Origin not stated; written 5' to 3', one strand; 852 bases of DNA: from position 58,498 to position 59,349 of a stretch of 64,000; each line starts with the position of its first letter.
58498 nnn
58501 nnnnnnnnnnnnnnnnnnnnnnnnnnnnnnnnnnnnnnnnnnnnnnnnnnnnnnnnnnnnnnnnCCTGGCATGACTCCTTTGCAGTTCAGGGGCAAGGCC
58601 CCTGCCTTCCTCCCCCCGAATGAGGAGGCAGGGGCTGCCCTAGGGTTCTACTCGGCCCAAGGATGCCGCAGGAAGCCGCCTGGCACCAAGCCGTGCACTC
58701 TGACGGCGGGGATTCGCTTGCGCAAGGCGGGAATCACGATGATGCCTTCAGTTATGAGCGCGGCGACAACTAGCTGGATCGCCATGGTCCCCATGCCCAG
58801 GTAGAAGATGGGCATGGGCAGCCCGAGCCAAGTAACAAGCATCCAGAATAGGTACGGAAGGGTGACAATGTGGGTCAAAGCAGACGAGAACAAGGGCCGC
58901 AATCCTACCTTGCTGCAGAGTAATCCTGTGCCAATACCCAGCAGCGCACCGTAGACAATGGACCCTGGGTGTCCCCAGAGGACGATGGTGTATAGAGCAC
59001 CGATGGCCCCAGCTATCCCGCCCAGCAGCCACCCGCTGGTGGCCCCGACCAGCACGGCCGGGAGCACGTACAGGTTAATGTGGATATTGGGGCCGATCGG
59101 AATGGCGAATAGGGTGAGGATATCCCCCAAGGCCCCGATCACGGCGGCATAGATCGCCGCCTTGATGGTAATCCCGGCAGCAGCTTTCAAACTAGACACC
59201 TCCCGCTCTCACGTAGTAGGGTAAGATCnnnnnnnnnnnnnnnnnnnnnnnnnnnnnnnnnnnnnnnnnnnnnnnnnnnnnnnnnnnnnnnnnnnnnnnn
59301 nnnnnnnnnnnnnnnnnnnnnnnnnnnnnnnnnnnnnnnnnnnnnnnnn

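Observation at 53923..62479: GntR-controlled array: three M29-fold paralogs, an ECF transporter with unknown specificity, a creatininase-family amidohydrolase and a creatinase/prolidase-type M24 enzyme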

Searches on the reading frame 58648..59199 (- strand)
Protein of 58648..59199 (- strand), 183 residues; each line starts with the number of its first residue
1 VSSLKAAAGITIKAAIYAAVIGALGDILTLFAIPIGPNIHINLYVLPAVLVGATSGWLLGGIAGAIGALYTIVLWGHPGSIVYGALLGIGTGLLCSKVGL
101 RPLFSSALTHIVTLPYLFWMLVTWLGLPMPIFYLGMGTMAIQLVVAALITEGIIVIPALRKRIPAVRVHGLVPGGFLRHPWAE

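Call 4: search_protein_families(library=pfam, proteins=[window:58648-59199:-], max_evalue=0.01)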
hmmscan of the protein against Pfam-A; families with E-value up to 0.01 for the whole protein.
window:58648-59199:- (183 aa): 0 families

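Call 5: search_protein_families(library=ncbifam, proteins=[window:58648-59199:-], max_evalue=0.01)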
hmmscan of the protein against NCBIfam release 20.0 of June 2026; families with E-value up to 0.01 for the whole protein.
window:58648-59199:- (183 aa): 0 families

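Call 24: search_protein_families(library=pfam, proteins=[window:58648-59199:-], max_evalue=10)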
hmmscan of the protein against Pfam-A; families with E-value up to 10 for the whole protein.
window:58648-59199:- (183 aa): 2 families
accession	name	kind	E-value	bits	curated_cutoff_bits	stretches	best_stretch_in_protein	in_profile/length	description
PF12822.12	ECF_trnsprt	-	0.012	16.1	30.7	1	16-156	4-158/169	ECF transporter, substrate-specific component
PF01899.21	MNHE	-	1.8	8.8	27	1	72-122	9-58/145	Na+/H+ ion antiporter subunit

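Call 36: find_homologous_proteins(query=window:58648-59199:-, max_evalue=0.001)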
Query window:58648-59199:- (183 aa): 31 proteins with E <= 0.001 among 1377 candidates.
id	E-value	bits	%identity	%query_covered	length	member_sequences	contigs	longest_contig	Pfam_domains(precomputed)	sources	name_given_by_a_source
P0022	2.0e-95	336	91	98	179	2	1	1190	-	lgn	-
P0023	4.1e-70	254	68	95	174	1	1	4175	-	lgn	-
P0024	3.5e-69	251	69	95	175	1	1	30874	-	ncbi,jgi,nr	ncbi:MAG: hypothetical protein NUV93_03295 [Firmicutes bacterium]|jgi:hypothetical protein|nr:hypoth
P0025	3.7e-69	251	70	95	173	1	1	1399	-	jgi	jgi:hypothetical protein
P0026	3.0e-68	248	74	85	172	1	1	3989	-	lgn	-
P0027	2.5e-67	245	72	87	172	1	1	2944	-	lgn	-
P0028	5.0e-67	244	66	95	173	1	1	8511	-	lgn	-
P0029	2.7e-66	241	68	95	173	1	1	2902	-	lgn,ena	-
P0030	1.0e-63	233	70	85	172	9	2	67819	PF07694.18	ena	-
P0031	3.8e-53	198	54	95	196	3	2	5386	-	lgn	-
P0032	3.8e-52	195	53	95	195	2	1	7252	-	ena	-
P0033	5.1e-52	195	55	95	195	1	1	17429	-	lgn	-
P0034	9.2e-52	194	54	94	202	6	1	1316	-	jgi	jgi:hypothetical protein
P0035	1.9e-51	193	53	100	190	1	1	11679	-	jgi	jgi:hypothetical protein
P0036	6.0e-51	191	53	94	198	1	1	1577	-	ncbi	-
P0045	2.7e-48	183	52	94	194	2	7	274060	-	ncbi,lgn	-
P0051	1.1e-28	119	42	92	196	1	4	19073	-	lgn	-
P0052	6.8e-28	116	43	97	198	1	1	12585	-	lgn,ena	-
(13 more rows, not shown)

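Call 37: find_encoding_contigs(protein=P0045, flank=10000, max_places=3)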
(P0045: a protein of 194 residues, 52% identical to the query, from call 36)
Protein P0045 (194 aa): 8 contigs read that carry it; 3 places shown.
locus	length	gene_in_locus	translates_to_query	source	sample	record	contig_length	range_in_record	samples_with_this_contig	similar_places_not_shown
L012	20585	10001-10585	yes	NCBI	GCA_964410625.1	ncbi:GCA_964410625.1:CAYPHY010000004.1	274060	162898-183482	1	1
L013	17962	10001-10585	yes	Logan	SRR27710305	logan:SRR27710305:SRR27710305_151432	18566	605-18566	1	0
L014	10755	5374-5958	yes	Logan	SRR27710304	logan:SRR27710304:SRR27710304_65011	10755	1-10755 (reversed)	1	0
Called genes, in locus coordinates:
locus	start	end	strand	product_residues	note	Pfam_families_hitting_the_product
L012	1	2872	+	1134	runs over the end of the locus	PF00211:Guanylate_cyc, PF00931:NB-ARC, PF13191:AAA_16 (weak), PF05729:NACHT (weak), PF13401:AAA_22 (weak), PF07719:TPR_2 (faint), PF17874:TPR_MalT, PF13424:TPR_12, +1 more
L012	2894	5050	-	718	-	-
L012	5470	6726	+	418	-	PF01321:Creatinase_N, PF00557:Peptidase_M24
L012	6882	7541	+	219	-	PF00392:GntR, PF07729:FCD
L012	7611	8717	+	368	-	PF01321:Creatinase_N, PF00557:Peptidase_M24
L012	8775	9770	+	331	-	PF26233:NicX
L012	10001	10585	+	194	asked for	-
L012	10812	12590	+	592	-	PF13476:AAA_23 (faint), PF13555:AAA_29 (faint), PF00005:ABC_tran, PF02463:SMC_N (weak), PF00005:ABC_tran, PF13304:AAA_21 (weak)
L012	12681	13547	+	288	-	PF02361:CbiQ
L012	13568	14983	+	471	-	PF01546:Peptidase_M20, PF07687:M20_dimer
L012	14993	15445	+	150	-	PF04657:DMT_YdcZ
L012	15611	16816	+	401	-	PF00089:Trypsin, PF13365:Trypsin_2, PF13180:PDZ_2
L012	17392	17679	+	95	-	-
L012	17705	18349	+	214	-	PF00174:Oxidored_molyb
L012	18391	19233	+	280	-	PF01872:RibD_C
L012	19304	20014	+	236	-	PF01925:TauE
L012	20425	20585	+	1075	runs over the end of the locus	PF00082:Peptidase_S8, PF02225:PA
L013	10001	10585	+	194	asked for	-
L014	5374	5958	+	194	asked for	-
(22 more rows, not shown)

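Call 38: find_encoding_contigs(protein=P0051, flank=10000, max_places=2)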
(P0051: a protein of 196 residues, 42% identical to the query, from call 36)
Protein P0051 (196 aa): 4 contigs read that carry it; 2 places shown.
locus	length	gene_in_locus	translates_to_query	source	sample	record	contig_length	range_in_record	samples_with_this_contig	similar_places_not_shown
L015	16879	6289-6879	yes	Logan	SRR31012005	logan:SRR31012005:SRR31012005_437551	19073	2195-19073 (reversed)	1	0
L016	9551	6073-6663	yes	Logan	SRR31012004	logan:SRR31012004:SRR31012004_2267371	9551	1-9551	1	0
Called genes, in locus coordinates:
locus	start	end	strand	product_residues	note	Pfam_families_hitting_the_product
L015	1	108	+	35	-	?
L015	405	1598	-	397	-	PF00155:Aminotran_1_2, PF00266:Aminotran_5 (weak), PF01041:DegT_DnrJ_EryC1 (weak)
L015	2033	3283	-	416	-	PF01321:Creatinase_N, PF00557:Peptidase_M24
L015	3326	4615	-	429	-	PF07690:MFS_1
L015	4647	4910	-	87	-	-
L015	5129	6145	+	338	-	PF00392:GntR, PF13545:HTH_Crp_2 (weak), PF13730:HTH_36 (weak), PF27163:YmtS_Ross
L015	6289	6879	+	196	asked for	-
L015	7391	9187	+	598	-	PF00437:T2SSE (faint), PF03193:RsgA_GTPase (faint), PF00931:NB-ARC (faint), PF13476:AAA_23 (faint), PF13481:AAA_25 (faint), PF00005:ABC_tran, PF00005:ABC_tran, PF02463:SMC_N (weak), +7 more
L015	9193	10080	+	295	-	PF02361:CbiQ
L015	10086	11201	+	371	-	PF01321:Creatinase_N, PF00557:Peptidase_M24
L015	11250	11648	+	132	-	PF01042:Ribonuc_L-PSP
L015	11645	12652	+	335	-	PF26233:NicX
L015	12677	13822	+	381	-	PF01321:Creatinase_N, PF00557:Peptidase_M24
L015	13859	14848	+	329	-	PF26233:NicX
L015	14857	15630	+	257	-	PF02633:Creatininase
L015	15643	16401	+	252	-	PF02633:Creatininase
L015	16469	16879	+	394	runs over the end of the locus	PF01321:Creatinase_N, PF00557:Peptidase_M24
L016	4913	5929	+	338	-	PF00392:GntR, PF13545:HTH_Crp_2 (weak), PF13730:HTH_36 (weak), PF27163:YmtS_Ross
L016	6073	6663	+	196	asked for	-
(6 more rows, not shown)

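Call 39: find_encoding_contigs(protein=P0052, flank=10000, max_places=2)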
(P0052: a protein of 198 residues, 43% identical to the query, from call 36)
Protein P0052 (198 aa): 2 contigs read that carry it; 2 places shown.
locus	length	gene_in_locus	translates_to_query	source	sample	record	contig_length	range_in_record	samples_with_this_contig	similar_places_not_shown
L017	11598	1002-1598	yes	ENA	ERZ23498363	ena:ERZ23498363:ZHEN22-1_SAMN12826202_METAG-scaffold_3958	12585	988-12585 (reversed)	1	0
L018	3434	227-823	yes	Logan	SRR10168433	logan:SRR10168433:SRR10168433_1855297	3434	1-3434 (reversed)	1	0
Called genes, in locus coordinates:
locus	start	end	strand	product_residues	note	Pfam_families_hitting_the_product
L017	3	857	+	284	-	?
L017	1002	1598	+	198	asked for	-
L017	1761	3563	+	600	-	PF03193:RsgA_GTPase (faint), PF00931:NB-ARC (faint), PF01637:ATPase_2 (faint), PF09818:ABC_ATPase (faint), PF13191:AAA_16 (faint), PF00005:ABC_tran, PF00005:ABC_tran, PF02463:SMC_N (weak), +7 more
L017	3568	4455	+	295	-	PF02361:CbiQ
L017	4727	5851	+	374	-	PF01321:Creatinase_N, PF00557:Peptidase_M24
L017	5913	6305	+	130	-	PF01042:Ribonuc_L-PSP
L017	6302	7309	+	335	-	PF26233:NicX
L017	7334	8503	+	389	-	PF01321:Creatinase_N, PF00557:Peptidase_M24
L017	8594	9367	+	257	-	PF02633:Creatininase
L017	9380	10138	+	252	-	PF02633:Creatininase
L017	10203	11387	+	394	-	PF01321:Creatinase_N, PF00557:Peptidase_M24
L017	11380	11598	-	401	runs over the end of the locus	?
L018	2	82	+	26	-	?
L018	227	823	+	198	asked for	-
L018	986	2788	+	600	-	PF03193:RsgA_GTPase (faint), PF00931:NB-ARC (faint), PF01637:ATPase_2 (faint), PF09818:ABC_ATPase (faint), PF13191:AAA_16 (faint), PF00005:ABC_tran, PF00005:ABC_tran, PF02463:SMC_N (weak), +7 more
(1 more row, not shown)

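Call 43: search_protein_families(library=ncbifam, proteins=[L012:13568-14983:+, L012:5470-6726:+, L012:7611-8717:+, L015:10086-11201:+, L015:12677-13822:+, L015:14857-15630:+, L015:15643-16401:+, L015:11250-11648:+], max_evalue=1e-8)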
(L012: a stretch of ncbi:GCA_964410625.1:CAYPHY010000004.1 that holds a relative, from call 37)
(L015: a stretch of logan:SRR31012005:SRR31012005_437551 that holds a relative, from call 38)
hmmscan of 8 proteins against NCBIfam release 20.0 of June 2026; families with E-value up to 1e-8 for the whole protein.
L012:13568-14983:+ (471 aa): 13 families
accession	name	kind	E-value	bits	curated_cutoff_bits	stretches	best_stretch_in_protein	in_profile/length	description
NF005034.0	PRK06446.1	subfamily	1.6e-83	281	369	1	21-464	3-433/436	hypothetical protein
NF006053.0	PRK08201.1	equivalog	6.1e-70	236.4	441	1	10-449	4-438/458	dipeptidase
NF006579.0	PRK09104.1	subfamily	1.5e-61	208.8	327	1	6-449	4-447/465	hypothetical protein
NF005914.0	PRK07907.1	subfamily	3.9e-32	111.7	300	1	8-398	6-388/456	hypothetical protein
NF005478.0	PRK07079.1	subfamily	1.7e-28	99.8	330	1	68-445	72-435/469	hypothetical protein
NF006399.0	PRK08651.1-2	equivalog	2.5e-16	59.7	381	1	23-214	7-189/405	succinyl-diaminopimelate desuccinylase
TIGR01910.1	DapE-ArgE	subfamily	4.4e-16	59.1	217.6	1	24-209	2-183/373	ArgE/DapE family deacylase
NF005913.0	PRK07906.1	subfamily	1.3e-12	47.1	382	0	43-177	41-173/442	hypothetical protein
NF009557.0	PRK13009.1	equivalog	1.2e-11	44.4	284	0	21-160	4-135/377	succinyl-diaminopimelate desuccinylase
NF005710.0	PRK07522.1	subfamily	3.6e-10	39.5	412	0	78-176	66-158/391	acetylornithine deacetylase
NF006326.0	PRK08554.1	equivalog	7.6e-10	38.2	354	0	42-171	34-154/446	peptidase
TIGR01892.1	AcOrn-deacetyl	equivalog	1.5e-09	37.4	297.7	0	79-174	58-146/365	acetylornithine deacetylase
NF004788.0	PRK06133.1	subfamily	7.7e-09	35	349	0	329-448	275-397/417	glutamate carboxypeptidase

L012:5470-6726:+ (418 aa): 8 families
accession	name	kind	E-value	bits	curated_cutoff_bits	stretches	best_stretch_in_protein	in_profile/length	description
NF007310.0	PRK09795.1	equivalog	8.7e-20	70.8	393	1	152-407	107-349/361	aminopeptidase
NF040821.1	dipep_PepQ_Arch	equivalog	3.1e-18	65.9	630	1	25-407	2-339/346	Xaa-Pro dipeptidase PepQ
TIGR02993.1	ectoine_eutD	equivalog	4.7e-16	58.9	613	1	20-417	9-390/391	ectoine hydrolase DoeA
NF038259.1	ectoine_DoeA_2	exception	4.3e-15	55.3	575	1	18-415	10-384/386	ectoine hydrolase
NF008131.0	PRK10879.1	equivalog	2.8e-12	46.2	465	1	158-316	157-315/438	Xaa-Pro aminopeptidase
TIGR00500.1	met_pdase_I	equivalog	1.1e-11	44.8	171.35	1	172-381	1-204/247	type I methionyl aminopeptidase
NF011174.0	PRK14576.1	subfamily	9.7e-11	41.2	487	0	158-415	161-402/405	putative endopeptidase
NF011173.0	PRK14575.1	equivalog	3.2e-09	36.2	850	0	160-325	164-327/406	putative peptidase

L012:7611-8717:+ (368 aa): 11 families
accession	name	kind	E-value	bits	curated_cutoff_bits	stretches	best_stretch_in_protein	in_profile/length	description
NF040821.1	dipep_PepQ_Arch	equivalog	2.1e-41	142.1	630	1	4-357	4-340/346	Xaa-Pro dipeptidase PepQ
NF011174.0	PRK14576.1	subfamily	1.9e-29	102.7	487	1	90-357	126-396/405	putative endopeptidase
NF007310.0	PRK09795.1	equivalog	7.5e-29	100.7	393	1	101-355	90-348/361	aminopeptidase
NF038259.1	ectoine_DoeA_2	exception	9e-28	97.1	575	1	6-352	21-373/386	ectoine hydrolase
NF011720.0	PRK15173.1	subfamily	1.7e-27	96.3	420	1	101-357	75-334/343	peptidase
NF011173.0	PRK14575.1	equivalog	2.1e-27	96.1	850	1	100-357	137-397/406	putative peptidase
TIGR00500.1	met_pdase_I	equivalog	1.5e-21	77.1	171.35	1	141-343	3-215/247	type I methionyl aminopeptidase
TIGR02993.1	ectoine_eutD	equivalog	1.4e-19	70.5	613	1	3-356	15-381/391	ectoine hydrolase DoeA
NF008970.0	PRK12318.1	equivalog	9.7e-16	57.9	267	1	206-331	116-244/291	methionyl aminopeptidase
NF008131.0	PRK10879.1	equivalog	3.4e-14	52.5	465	1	125-277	157-311/438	Xaa-Pro aminopeptidase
NF009533.0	PRK12897.1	equivalog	6.5e-09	35.5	488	1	203-331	72-204/248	type I methionyl aminopeptidase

L015:10086-11201:+ (371 aa): 10 families
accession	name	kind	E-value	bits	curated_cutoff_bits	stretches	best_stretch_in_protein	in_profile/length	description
NF040821.1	dipep_PepQ_Arch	equivalog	2.5e-35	122.1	630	1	18-359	15-339/346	Xaa-Pro dipeptidase PepQ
NF007310.0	PRK09795.1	equivalog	1.7e-27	96.2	393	1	107-358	93-348/361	aminopeptidase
NF038259.1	ectoine_DoeA_2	exception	2.3e-26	92.4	575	1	12-355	24-373/386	ectoine hydrolase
NF011720.0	PRK15173.1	subfamily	2.1e-22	79.6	420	1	90-360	61-334/343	peptidase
NF011173.0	PRK14575.1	equivalog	2.8e-22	79.3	850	1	90-360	124-397/406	putative peptidase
NF011174.0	PRK14576.1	subfamily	3.6e-22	78.8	487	1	93-360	126-396/405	putative endopeptidase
TIGR00500.1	met_pdase_I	equivalog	1.1e-18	67.6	171.35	1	144-336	3-205/247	type I methionyl aminopeptidase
NF008131.0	PRK10879.1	equivalog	7.1e-14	51.4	465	1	138-275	167-306/438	Xaa-Pro aminopeptidase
NF008970.0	PRK12318.1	equivalog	7.3e-13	48.4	267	1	209-333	116-243/291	methionyl aminopeptidase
TIGR02993.1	ectoine_eutD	equivalog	7.4e-12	45.1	613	1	87-290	99-309/391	ectoine hydrolase DoeA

L015:12677-13822:+ (381 aa): 10 families
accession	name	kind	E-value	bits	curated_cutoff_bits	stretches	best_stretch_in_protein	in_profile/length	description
NF040821.1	dipep_PepQ_Arch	equivalog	1.8e-33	116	630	1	18-364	11-339/346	Xaa-Pro dipeptidase PepQ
NF007310.0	PRK09795.1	equivalog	5e-28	97.9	393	1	142-365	121-350/361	aminopeptidase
NF011173.0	PRK14575.1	equivalog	9e-24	84.2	850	1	129-365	159-397/406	putative peptidase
NF011174.0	PRK14576.1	subfamily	3.9e-23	82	487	1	109-365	138-396/405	putative endopeptidase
NF011720.0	PRK15173.1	subfamily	5.1e-23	81.6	420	1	130-365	97-334/343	peptidase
NF038259.1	ectoine_DoeA_2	exception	1.2e-22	80.2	575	1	20-337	28-349/386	ectoine hydrolase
NF008131.0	PRK10879.1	equivalog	3.4e-19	69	465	1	136-286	161-313/438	Xaa-Pro aminopeptidase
TIGR00500.1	met_pdase_I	equivalog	3.7e-16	59.4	171.35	1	148-338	3-202/247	type I methionyl aminopeptidase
TIGR02993.1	ectoine_eutD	equivalog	2.1e-15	56.8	613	1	91-366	99-383/391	ectoine hydrolase DoeA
NF008970.0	PRK12318.1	equivalog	6.5e-11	42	267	1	210-338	113-243/291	methionyl aminopeptidase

L015:14857-15630:+ (257 aa): 3 families
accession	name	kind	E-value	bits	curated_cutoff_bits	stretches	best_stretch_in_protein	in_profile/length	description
TIGR03964.1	mycofact_creat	equivalog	1.8e-36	125.9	172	1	19-252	5-219/228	mycofactocin biosynthesis peptidyl-dipeptidase MftE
TIGR04448.1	creatininase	equivalog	3.3e-29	102.3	235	1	18-251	2-243/246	creatininase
NF041098.2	diketo_inos_hlase_IolN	equivalog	8.4e-19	67.8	245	1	15-240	9-252/307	3-dehydro-scyllo-inosose hydrolase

L015:15643-16401:+ (252 aa): 3 families
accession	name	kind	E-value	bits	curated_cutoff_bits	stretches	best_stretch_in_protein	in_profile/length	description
TIGR03964.1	mycofact_creat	equivalog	4.9e-40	137.5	172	1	11-245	3-218/228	mycofactocin biosynthesis peptidyl-dipeptidase MftE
TIGR04448.1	creatininase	equivalog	1.2e-32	113.6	235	1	11-244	1-242/246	creatininase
NF041098.2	diketo_inos_hlase_IolN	equivalog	1.3e-20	73.8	245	1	7-240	7-248/307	3-dehydro-scyllo-inosose hydrolase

L015:11250-11648:+ (132 aa): 3 families
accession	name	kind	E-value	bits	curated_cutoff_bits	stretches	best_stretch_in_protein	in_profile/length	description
TIGR00004.1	TIGR00004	subfamily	3.9e-32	111.1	106.25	1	9-127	5-124/125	Rid family detoxifying hydrolase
NF008490.0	PRK11401.1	equivalog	1.2e-22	80.1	222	1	10-127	7-126/129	enamine/imine deaminase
TIGR03610.1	RutC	equivalog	6.1e-19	68.4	169.1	1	19-127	17-125/127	pyrimidine utilization protein C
